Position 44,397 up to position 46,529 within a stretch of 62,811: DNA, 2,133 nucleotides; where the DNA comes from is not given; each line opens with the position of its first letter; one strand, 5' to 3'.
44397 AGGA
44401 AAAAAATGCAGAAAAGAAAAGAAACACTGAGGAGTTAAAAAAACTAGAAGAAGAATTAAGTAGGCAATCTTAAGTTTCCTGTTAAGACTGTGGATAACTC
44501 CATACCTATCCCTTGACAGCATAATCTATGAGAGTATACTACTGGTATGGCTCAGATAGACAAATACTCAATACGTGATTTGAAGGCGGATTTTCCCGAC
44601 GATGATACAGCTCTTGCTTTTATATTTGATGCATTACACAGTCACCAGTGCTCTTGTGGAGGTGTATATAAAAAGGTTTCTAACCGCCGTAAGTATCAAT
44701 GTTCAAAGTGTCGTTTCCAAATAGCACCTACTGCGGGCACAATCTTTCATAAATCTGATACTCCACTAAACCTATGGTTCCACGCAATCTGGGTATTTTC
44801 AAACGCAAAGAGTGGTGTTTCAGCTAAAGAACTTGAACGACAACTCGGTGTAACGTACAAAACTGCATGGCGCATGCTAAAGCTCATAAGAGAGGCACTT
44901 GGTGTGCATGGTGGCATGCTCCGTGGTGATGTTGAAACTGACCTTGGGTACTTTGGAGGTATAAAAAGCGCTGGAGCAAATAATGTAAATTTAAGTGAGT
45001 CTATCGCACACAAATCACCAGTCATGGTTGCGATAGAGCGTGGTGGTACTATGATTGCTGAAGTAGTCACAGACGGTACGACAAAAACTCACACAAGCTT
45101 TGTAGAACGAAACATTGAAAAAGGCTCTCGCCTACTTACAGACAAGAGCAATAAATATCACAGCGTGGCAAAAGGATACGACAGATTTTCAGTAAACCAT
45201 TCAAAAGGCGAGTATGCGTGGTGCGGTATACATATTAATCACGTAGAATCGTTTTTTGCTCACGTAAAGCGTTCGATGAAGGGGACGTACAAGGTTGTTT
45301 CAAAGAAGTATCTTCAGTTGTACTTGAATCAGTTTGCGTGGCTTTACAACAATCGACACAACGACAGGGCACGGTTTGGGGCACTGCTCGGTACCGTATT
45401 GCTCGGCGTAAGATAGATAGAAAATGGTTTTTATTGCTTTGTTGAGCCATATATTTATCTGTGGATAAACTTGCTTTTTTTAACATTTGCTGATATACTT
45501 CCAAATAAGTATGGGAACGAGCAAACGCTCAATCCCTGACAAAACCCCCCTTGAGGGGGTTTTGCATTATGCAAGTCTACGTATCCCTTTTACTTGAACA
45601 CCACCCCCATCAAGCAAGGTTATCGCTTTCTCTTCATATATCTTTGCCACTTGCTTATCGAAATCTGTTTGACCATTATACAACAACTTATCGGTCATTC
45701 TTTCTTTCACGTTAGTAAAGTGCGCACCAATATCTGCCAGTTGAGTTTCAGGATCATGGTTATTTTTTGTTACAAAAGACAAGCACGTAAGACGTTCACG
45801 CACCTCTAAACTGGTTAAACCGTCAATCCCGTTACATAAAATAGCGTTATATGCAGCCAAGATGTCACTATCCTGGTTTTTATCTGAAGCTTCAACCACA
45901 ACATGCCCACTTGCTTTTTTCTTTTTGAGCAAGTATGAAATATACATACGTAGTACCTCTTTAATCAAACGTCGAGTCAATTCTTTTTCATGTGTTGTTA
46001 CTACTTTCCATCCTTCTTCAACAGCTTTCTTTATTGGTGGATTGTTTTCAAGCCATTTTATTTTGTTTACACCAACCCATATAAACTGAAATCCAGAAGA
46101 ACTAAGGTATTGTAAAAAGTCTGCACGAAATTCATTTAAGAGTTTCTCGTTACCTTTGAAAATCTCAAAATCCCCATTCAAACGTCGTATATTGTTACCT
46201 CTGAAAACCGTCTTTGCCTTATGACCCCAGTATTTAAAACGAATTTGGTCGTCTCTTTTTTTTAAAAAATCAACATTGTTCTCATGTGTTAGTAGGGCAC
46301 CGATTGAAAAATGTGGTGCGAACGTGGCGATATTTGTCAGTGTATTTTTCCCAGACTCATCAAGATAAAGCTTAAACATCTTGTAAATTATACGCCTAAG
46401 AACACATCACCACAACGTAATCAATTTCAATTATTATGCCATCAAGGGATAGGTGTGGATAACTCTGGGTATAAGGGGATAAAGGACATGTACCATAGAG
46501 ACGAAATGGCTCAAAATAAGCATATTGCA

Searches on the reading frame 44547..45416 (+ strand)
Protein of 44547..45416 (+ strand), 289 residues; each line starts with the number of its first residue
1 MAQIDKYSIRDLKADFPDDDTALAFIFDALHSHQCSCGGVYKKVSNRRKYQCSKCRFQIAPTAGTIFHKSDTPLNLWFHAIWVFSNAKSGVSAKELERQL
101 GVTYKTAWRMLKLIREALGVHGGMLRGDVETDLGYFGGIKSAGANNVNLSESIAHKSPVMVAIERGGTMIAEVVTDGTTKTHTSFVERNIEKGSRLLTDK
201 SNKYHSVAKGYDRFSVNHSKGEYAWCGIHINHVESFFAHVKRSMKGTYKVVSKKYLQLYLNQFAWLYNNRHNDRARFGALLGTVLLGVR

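Call 19: search_protein_families(library=pfam, max_evalue=0.001, proteins=[window:44547-45416:+])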
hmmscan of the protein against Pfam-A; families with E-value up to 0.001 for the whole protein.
window:44547-45416:+ (289 aa): 2 families
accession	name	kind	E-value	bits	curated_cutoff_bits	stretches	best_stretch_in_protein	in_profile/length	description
PF12762.13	DDE_Tnp_IS1595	-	3.1e-32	112.1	27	1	124-268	1-153/153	ISXO2-like transposase domain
PF08279.18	HTH_11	-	7.6e-05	23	25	1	80-118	5-43/55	HTH domain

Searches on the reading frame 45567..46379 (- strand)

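Call 19: search_protein_families(library=pfam, max_evalue=0.001, proteins=[window:45567-46379:-])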
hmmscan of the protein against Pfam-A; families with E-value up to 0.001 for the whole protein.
window:45567-46379:- (270 aa): 1 family
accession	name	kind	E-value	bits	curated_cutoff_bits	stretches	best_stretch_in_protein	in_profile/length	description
PF12686.12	DUF3800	-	1.8e-06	29.1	21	1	4-220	2-144/149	Protein of unknown function (DUF3800)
